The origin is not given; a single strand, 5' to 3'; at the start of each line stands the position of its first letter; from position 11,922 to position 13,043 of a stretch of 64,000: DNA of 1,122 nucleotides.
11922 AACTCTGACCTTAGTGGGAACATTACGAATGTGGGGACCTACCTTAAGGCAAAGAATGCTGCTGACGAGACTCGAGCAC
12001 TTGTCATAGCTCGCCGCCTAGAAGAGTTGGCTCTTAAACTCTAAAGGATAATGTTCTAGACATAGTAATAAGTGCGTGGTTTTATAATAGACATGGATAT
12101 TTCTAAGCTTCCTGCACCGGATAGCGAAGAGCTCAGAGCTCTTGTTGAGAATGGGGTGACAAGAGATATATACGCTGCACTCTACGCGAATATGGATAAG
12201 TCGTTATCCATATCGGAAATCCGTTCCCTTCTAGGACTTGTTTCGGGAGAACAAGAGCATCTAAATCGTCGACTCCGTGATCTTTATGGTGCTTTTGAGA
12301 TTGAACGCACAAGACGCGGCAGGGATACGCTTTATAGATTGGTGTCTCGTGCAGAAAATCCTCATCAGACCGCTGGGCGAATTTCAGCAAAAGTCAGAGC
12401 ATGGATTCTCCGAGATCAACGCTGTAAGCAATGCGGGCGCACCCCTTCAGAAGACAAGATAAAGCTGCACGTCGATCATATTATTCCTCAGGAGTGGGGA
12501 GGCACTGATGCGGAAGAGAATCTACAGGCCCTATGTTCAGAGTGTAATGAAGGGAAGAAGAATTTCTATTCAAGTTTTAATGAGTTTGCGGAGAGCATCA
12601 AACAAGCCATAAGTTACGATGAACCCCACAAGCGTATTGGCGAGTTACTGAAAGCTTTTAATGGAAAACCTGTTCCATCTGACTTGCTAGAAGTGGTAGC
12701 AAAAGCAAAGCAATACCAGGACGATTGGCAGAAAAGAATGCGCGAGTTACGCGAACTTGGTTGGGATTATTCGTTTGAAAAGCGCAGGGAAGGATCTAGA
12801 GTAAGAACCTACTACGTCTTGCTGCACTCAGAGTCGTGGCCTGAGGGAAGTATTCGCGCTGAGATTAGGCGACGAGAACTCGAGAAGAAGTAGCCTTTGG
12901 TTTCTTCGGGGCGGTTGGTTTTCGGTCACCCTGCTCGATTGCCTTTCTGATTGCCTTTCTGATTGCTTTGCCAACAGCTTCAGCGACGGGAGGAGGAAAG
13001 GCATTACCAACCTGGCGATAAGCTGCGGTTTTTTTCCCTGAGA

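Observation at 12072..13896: HNH endonuclease convergent with, and 29-bp overlapping, a C5-cytosine methyltransferase: candidate Type II R-M or third component of the upstream DUF262/HEPN module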

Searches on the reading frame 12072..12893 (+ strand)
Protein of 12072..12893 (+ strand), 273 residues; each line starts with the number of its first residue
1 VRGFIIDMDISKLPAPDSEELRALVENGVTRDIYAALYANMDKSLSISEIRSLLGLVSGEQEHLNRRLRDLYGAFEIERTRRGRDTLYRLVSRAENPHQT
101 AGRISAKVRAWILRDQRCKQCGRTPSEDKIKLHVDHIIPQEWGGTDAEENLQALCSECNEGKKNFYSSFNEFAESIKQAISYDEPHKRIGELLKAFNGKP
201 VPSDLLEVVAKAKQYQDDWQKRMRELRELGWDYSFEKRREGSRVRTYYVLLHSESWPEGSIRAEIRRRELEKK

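Call 3: search_protein_families(library=pfam, proteins=[window:12072-12893:+], max_evalue=0.01)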
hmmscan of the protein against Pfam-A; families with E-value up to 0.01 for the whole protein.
window:12072-12893:+ (273 aa): 2 families
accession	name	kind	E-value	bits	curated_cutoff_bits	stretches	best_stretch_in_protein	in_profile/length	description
PF01844.29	HNH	-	1.2e-11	45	21.4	1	118-164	1-46/47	HNH endonuclease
PF14279.12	HNH_5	-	2.4e-10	40.6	27.5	1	118-165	1-46/56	HNH endonuclease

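Call 4: search_protein_families(library=padloc, proteins=[window:12072-12893:+], max_evalue=0.01)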
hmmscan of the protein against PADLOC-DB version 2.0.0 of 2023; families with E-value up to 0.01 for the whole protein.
window:12072-12893:+ (273 aa): 15 families
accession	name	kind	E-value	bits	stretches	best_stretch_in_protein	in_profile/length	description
PDLC03478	REase_II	-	7.7e-06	23.8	1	108-164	100-160/219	Type II restriction enzyme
PDLC03656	mREase_IV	-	2e-05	22.5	1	107-161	194-254/277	Type IV methyl-directed restriction enzyme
PDLC00642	ZorE2|ZorE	-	0.00012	19.6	1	114-161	212-257/283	HNH endonuclease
PDLC03431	REase_II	-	0.00018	19.1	1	123-163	167-207/246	Type II restriction enzyme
PDLC00325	PtuB1|PtuB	-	0.00038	18.1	1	104-164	38-103/213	Unknown function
PDLC00645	ZorE2|ZorE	-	0.00073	16.7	1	103-160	199-252/375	HNH endonuclease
PDLC00643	ZorE2|ZorE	-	0.0013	16.1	1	104-160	206-259/282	HNH endonuclease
PDLC00313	PtuB1|PtuB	-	0.0014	16.1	1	115-177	51-114/240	Unknown function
PDLC01256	Cas9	-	0.0015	15.5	1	98-167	494-564/711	"CAS-II-A,CAS-II-B,CAS-II-C; effector__SPE"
PDLC00352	PtuB1|PtuB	-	0.0019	15.9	1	104-169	33-103/206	Unknown function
PDLC00973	Cas9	-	0.0044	13.6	1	101-168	590-661/830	CRISPR subtype II RNA-guided endonuclease Cas9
PDLC00340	PtuB1|PtuB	-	0.0047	14.5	1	95-179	46-127/268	Unknown function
PDLC00335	PtuB1|PtuB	-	0.007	13.9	0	105-164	36-100/214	Unknown function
PDLC04368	PDC-M05A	-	0.0073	14.1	0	28-89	13-71/201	-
PDLC04246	PDC-M01B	-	0.0088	13.8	0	133-170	105-144/280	-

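Call 5: search_protein_families(library=ncbifam, proteins=[window:12072-12893:+], max_evalue=0.01)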
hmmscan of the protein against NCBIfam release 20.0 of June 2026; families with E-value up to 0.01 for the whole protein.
window:12072-12893:+ (273 aa): 3 families
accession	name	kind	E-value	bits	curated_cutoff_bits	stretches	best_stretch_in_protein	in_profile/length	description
NF040563.1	guided_IscB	equivalog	4.1e-10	39.3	175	1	103-169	178-243/314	RNA-guided endonuclease IscB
NF049971.1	CRISPR_Cas9d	exception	3.9e-05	22.5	375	1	115-164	545-595/986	type II CRISPR RNA-guided endonuclease Cas9d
NF058586.1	HNHNucHlpB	equivalog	0.0042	17.5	130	1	117-177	8-61/99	HNH nuclease-like protein HlpB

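Call 6: find_homologous_proteins(query=window:12072-12893:+, max_evalue=0.001)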
Query window:12072-12893:+ (273 aa): 779 proteins with E <= 0.001 among 3091 candidates; the best 120 are listed.
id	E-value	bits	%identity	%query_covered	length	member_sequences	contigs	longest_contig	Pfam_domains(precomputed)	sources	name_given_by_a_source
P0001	2.4e-174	596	100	97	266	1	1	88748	PF01844.30,PF14279.13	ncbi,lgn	ncbi:MAG: HNH endonuclease signature motif containing protein [Patescibacteria group bacterium]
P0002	1.2e-132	460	73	97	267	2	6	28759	PF01844.30,PF14279.13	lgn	-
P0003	3.5e-132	458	74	98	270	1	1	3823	PF01844.30,PF14279.13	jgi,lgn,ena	-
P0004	5.9e-129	448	75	96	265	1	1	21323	PF01844.30,PF14279.13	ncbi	-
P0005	3.2e-127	442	71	97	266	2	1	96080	PF01844.30,PF14279.13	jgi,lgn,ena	-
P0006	2.3e-126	439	70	97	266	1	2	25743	PF01844.30,PF14279.13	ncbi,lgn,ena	ncbi:MAG: HNH endonuclease [Patescibacteria group bacterium]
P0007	5.9e-126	438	71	96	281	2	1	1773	PF01844.30,PF14279.13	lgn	-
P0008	7.9e-126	437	71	96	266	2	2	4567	PF01844.30,PF14279.13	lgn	-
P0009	5.7e-125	434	70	97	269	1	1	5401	PF01844.30,PF14279.13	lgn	-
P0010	7.8e-125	434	69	98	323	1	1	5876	PF01844.30,PF14279.13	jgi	jgi:HNH endonuclease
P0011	5.4e-124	431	69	96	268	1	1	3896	PF01844.30,PF14279.13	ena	-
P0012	9.3e-123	427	69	97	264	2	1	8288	PF01844.30,PF14279.13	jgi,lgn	jgi:5-methylcytosine-specific restriction endonuclease McrA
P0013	4.7e-122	425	69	97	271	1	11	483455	PF01844.30,PF14279.13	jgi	jgi:5-methylcytosine-specific restriction endonuclease McrA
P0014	6.8e-122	424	70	97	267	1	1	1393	PF01844.30,PF14279.13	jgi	jgi:hypothetical protein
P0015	1.2e-121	424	67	97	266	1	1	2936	PF01844.30,PF14279.13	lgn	-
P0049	5.4e-109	382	63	96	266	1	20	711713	PF01844.30,PF14279.13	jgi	jgi:5-methylcytosine-specific restriction endonuclease McrA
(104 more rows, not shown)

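Call 7: search_solved_structures(query=window:12072-12893:+, max_evalue=1, show_alignments=2)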
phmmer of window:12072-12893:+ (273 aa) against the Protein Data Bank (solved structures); distinct sequences matched with E-value up to 1: 14.
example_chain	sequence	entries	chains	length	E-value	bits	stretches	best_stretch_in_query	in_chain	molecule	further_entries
8w2z_A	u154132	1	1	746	3.3e-05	27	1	107-164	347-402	HNH nuclease domain-containing protein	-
8zq9_B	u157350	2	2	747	3.3e-05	27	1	107-164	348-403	a protein | HNH nuclease domain-containing protein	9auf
8w2s_A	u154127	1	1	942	5e-05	26.4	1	109-164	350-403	HNH nuclease domain-containing protein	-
9lgi_A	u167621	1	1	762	0.00011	25.3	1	94-163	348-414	HNH nuclease domain-containing protein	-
8d2k_A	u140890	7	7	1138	0.00032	23.8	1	104-172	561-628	CRISPR-associated endonuclease, Csn1 family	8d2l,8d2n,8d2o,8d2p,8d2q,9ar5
6ghc_A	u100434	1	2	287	0.00032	23.7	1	107-161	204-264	5-methylcytosine-specific restriction enzyme A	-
8zdr_C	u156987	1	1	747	0.00083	22.4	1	107-164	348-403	a protein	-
9k31_A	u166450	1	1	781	0.00098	22.2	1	115-164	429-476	YnpsCas9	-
9k2z_A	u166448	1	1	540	0.0013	21.7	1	98-164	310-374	HfmIscB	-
4h9d_A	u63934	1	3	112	0.0016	21.5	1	117-178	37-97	HNH endonuclease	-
4ogc_A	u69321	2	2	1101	0.015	18.3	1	108-174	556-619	HNH endonuclease domain protein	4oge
9k30_A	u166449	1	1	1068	0.032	17.2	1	114-164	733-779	TbaIscB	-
9k32_A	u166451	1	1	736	0.039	16.9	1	114-163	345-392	HNH nuclease domain-containing protein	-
5mkw_A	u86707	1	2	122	0.81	12.6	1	118-161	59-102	DNA annealing helicase and endonuclease ZRANB3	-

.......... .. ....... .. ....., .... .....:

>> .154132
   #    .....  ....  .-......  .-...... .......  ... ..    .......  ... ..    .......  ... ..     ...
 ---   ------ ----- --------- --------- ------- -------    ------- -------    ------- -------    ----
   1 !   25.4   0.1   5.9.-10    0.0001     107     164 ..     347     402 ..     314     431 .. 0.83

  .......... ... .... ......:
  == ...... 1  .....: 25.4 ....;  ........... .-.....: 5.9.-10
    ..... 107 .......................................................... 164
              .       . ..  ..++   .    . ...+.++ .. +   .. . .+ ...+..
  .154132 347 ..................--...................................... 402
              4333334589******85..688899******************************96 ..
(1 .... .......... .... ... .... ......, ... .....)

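Call 10: find_related_loci(query=A1, collection=genome_contigs, flank=7000)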
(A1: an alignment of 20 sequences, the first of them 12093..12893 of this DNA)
Query A1 (266 aa) in genome_contigs; peptide patterns used: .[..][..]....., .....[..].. (x = any residue, [..] = any of these).
135 stretches matched a pattern; 79 encode a relative of the query (tblastn E <= 1e-3); 79 distinct loci.
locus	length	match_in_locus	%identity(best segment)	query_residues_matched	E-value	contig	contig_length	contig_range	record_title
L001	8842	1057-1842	70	1-262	2e-131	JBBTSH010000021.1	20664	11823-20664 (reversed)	MAG: Patescibacteria group bacterium isolate H43-bin068_1 H43_bin068_1_000000000021, whole genome shotgun sequence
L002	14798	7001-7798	68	1-266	4e-128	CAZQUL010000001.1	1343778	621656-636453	MAG TPA_asm: uncultured Gammaproteobacteria bacterium isolate SRP257259_co1_238 genome assembly, contig: NODE_1_length_1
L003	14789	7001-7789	67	3-265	2e-124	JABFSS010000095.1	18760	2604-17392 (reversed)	MAG: Candidatus Peribacteraceae bacterium isolate WB-IL-18 seq_1360, whole genome shotgun sequence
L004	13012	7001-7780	64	6-266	4e-117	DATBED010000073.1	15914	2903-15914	MAG TPA_asm: Candidatus Saccharimonadales bacterium isolate SMAG_U5828 k141_2085743, whole genome shotgun sequence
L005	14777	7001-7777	63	4-266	6e-108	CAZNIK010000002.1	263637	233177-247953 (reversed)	MAG TPA_asm: uncultured Candidatus Saccharibacteria bacterium isolate binchicken_co245_158 genome assembly, contig: NODE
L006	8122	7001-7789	59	3-266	3e-106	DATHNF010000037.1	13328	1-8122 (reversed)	MAG TPA_asm: Verrucomicrobiia bacterium isolate SMAG_U12651 k141_4952341, whole genome shotgun sequence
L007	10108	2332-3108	61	4-266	9e-106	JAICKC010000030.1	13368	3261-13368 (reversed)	MAG: Candidatus Saccharibacteria bacterium isolate GZL_HY_2_bin.34 k141_680749_length_13368_cov_11.6302, whole genome sh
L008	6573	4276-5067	59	2-266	2e-105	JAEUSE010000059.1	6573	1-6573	MAG: Candidatus Doudnabacteria bacterium isolate new MAG-295 NODE_59_length_6573_cov_7.512469, whole genome shotgun sequ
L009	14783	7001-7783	61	6-266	1e-104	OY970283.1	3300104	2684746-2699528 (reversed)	MAG: uncultured Thermoleophilaceae bacterium isolate MFD04212.bin.c.9 genome assembly, chromosome: 1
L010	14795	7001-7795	56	1-266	3e-97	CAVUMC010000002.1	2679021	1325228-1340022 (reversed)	MAG: uncultured Solirubrobacterales bacterium isolate MFD06298.bin.2.59 genome assembly, contig: contig_4495, whole geno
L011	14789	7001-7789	58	3-266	2e-96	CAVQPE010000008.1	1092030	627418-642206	MAG: uncultured Solirubrobacterales bacterium isolate MFD02199.bin.2.45 genome assembly, contig: contig_9646, whole geno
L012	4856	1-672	60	42-265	8e-89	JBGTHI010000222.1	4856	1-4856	MAG: Myxococcaceae bacterium isolate JTS-RE235 k141_4822157, whole genome shotgun sequence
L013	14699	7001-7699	59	5-237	1e-85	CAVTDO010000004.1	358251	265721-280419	MAG: uncultured Solirubrobacterales bacterium isolate MFD01213.bin.1.41 genome assembly, contig: contig_25911, whole gen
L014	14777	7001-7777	57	3-262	4e-97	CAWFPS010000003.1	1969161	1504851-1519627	MAG: uncultured Solirubrobacterales bacterium isolate MFD05442.bin.1.283 genome assembly, contig: contig_501, whole geno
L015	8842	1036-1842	51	1-266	1e-81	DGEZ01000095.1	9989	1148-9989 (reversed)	MAG TPA_asm: Micrococcales bacterium UBA3913 UBA3913_contig_6603, whole genome shotgun sequence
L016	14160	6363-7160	51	4-266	3e-80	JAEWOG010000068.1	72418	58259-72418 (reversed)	MAG: Actinomycetes bacterium isolate OH_SBlB_53 k127_1179826, whole genome shotgun sequence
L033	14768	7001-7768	42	2-252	5e-59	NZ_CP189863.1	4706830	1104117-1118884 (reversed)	Arthrobacter sp. 92 chromosome, complete genome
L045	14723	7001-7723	41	37-266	9e-42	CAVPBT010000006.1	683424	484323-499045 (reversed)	MAG: uncultured Acidobacteriaceae bacterium isolate MFD00008.bin.1.139 genome assembly, contig: contig_37169, whole geno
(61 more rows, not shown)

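Call 26: predict_structure(alignment_id=A1)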
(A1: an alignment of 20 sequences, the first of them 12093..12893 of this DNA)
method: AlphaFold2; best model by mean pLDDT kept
length: 266 residues; sequences in the alignment: 20
mean_pLDDT: 87.1   pTM: 0.61
mean pLDDT of the five models: 87.1, 87.1, 85.9, 85.2, 80.9
residues with pLDDT >= 90: 135; 70-90: 110; 50-70: 21; < 50: 0
segments of 3 or more residues with pLDDT < 50: none
pLDDT, mean of each block of 10 residues (from residue 1): 76 84 92 92 87 70 84 90 81 68 91 94 91 84 89 84 87 91 94 93 76 92 95 89 96 92 90
secondary structure, 60 per line:
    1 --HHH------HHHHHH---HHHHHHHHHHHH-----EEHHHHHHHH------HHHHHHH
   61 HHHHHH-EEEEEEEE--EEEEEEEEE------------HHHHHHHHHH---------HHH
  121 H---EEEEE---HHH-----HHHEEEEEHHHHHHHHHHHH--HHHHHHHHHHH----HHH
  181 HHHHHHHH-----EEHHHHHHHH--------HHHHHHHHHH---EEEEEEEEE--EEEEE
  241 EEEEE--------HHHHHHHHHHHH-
elements in order: H12-17 H21-32 H40-47 H54-66 E68-75 E78-86 H99-108 H118-121 E125-129 E144-148 H149-160 H163-173 H178-188 H196-203 H212-221 E225-233 E236-245 H254-265

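Call 30: fold_search(model_id=the predicted structure, library=pdb)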
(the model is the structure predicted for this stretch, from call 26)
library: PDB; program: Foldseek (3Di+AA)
matches with E <= 10: 511; with E <= 0.001: 0
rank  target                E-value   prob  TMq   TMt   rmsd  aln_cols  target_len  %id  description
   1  6ghc_B                4.3e-03  0.99  0.21  0.20  11.2       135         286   23  Modification dependent EcoKMcrA restriction endonuclease (released 2018-08-08)
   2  6ghc_A                1.0e-02  0.91  0.20  0.19  12.0       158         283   22  Modification dependent EcoKMcrA restriction endonuclease (released 2018-08-08)
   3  8iue_P                1.1e-02  0.75  0.21  0.18  16.2       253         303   12  RNA polymerase III pre-initiation complex melting complex 1 (released 2023-05-24)
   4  8qkf_A                3.6e-02  0.99  0.20  0.48   7.3        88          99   23  SmtB protein of Mycobacterium smegmatis (released 2024-09-25)
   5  9gc3_A                5.3e-02  0.38  0.23  0.12  22.7       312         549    8  yeast TFIIIC TauB subcomplex bound to a tRNA gene (released 2024-11-27)
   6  8if0_X                5.6e-02  0.77  0.20  0.32  12.6       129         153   16  NmeHNH-AcrIIC1 complex (released 2024-04-24)
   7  2z9o_A                6.3e-02  0.28  0.19  0.22  18.2       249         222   10  Crystal structure of the dimeric form of RepE in complex with the repE operator DNA (released 2007-11-27)
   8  4k2e_B                1.0e-01  0.99  0.21  0.53   5.1        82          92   23  HlyU from Vibrio cholerae N16961 (released 2014-04-30)
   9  5hs7_B                1.1e-01  0.98  0.22  0.51   5.4        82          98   22  Reduced form of the transcriptional regulator YodB from B. subtilis (released 2016-08-17)
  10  5nbc_A                1.1e-01  0.90  0.22  0.42  12.9       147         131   16  Structure of Prokaryotic Transcription Factors (released 2018-05-16)
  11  8qkf_B                1.2e-01  0.99  0.21  0.52   4.3        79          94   28  SmtB protein of Mycobacterium smegmatis (released 2024-09-25)
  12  1r1u_C                1.3e-01  0.98  0.21  0.50   4.5        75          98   21  Crystal structure of the metal-sensing transcriptional repressor CzrA from Staphylococcus aureus in the apo-form (released 2004-05-18)
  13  2f2e_B                1.3e-01  0.85  0.18  0.31   4.4        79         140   23  Crystal Structure of PA1607, a Putative Transcription Factor (released 2006-03-14)
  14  1smt_A                1.4e-01  0.89  0.18  0.45   8.4        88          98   16  SMTB REPRESSOR FROM SYNECHOCOCCUS PCC7942 (released 1997-12-03)
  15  9w04_A                1.4e-01  0.47  0.17  0.15  16.5       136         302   12  Cryo-EM structure of TasH-tigRNA-dsDNA complex (released 2026-03-11)
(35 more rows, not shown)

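Call 38: search_protein_families(library=pfam, proteins=[L015:122-1039:+, L002:6494-6955:+, L016:1653-2210:+, L033:4782-5738:+, L016:7185-7940:-, L045:7747-8154:-, L033:3679-4773:+, L012:749-2662:-, L012:2662-4833:-], max_evalue=0.01)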
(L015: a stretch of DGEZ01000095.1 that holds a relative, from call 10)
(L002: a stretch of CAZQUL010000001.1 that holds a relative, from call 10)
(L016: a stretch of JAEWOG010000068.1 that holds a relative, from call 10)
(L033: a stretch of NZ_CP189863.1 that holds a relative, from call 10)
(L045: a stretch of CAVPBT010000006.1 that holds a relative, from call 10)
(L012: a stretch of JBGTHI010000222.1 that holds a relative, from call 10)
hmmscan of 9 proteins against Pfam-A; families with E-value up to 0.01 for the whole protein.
L015:122-1039:+ (305 aa): 1 family
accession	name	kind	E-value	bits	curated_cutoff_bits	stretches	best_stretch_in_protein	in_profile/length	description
PF09126.16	NaeI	-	4e-108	361.5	25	1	17-297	2-287/288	Restriction endonuclease NaeI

L002:6494-6955:+ (153 aa): 3 families
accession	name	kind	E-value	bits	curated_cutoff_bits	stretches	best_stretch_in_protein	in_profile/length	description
PF03852.21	Vsr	-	8.8e-28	96.4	27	1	12-87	1-72/74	DNA mismatch endonuclease Vsr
PF18741.7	MTES_1575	-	1.1e-06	29.1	38.2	1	104-146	53-95/96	REase_MTES_1575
PF04480.18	DUF559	-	4e-06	27.1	20.6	1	108-147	69-108/109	Protein of unknown function (DUF559)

L016:1653-2210:+ (185 aa): 1 family
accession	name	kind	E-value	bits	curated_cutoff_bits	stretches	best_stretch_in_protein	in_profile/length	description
PF18735.6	HEPN_RiboL-PSP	-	2.3e-08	34.6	28.4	1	27-149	13-171/191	RiboL-PSP-HEPN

L033:4782-5738:+ (318 aa): 1 family
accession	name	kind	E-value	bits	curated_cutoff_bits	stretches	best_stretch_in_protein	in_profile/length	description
PF04607.23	RelA_SpoT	-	4.7e-09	36.9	27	1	42-160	1-111/113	Region found in RelA / SpoT proteins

L016:7185-7940:- (251 aa): 0 families

L045:7747-8154:- (135 aa): 1 family
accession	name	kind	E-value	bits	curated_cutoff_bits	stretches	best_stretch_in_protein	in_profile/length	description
PF03852.21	Vsr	-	2.5e-23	82.1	27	1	1-71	1-71/74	DNA mismatch endonuclease Vsr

L033:3679-4773:+ (364 aa): 1 family
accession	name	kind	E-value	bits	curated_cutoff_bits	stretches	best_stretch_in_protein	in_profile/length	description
PF03235.19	GmrSD_N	-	1.2e-20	75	33.2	1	56-191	12-198/199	GmrSD restriction endonuclease, N-terminal domain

L012:749-2662:- (637 aa): 1 family
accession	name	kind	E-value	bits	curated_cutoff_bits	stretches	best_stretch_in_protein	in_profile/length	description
PF09369.15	MZB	-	3.9e-10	40.7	24.2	1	495-598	1-79/80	MrfA Zn-binding domain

L012:2662-4833:- (723 aa): 3 families
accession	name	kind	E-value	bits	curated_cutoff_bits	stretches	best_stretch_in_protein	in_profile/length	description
PF00271.37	Helicase_C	-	1.9e-09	38.2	23.5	1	464-543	36-108/110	Helicase conserved C-terminal domain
PF00270.35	DEAD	-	2.6e-06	27.7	26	1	69-129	19-73/167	DEAD/DEAH box helicase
PF22590.2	Cas3-like_C_2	-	0.0042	17.8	27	0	470-543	32-103/106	CRISPR-associated nuclease/helicase Cas3, C-terminal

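Call 47: find_related_loci(query=A3, collection=metagenome_contigs, flank=5000)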
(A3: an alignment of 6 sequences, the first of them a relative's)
Query A3 (305 aa) in metagenome_contigs; peptide patterns used: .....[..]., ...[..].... (x = any residue, [..] = any of these).
474 stretches matched a pattern; 296 encode a relative of the query (tblastn E <= 1e-3); the best 80 are kept; 80 distinct loci.
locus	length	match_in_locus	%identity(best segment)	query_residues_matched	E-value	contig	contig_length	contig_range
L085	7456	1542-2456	93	1-305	0e+0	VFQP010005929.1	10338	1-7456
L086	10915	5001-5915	80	1-305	4e-166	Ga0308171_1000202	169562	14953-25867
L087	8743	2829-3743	94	1-305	0e+0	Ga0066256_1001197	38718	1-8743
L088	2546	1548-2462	76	1-305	5e-166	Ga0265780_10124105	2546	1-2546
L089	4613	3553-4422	79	12-305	6e-159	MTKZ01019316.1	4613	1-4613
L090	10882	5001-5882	77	12-305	7e-151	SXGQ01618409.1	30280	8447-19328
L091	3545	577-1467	74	9-303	3e-151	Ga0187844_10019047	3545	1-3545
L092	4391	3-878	76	14-303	1e-148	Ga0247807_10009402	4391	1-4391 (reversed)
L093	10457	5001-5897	73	9-305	5e-144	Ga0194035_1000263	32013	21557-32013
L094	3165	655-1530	71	12-303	2e-142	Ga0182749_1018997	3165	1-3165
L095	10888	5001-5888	61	9-304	3e-119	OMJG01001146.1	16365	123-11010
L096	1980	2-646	83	91-305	7e-123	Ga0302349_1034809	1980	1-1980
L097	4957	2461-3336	62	17-303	7e-115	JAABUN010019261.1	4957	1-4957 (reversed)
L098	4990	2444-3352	60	8-304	2e-112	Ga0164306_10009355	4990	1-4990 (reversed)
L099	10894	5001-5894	58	12-304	6e-111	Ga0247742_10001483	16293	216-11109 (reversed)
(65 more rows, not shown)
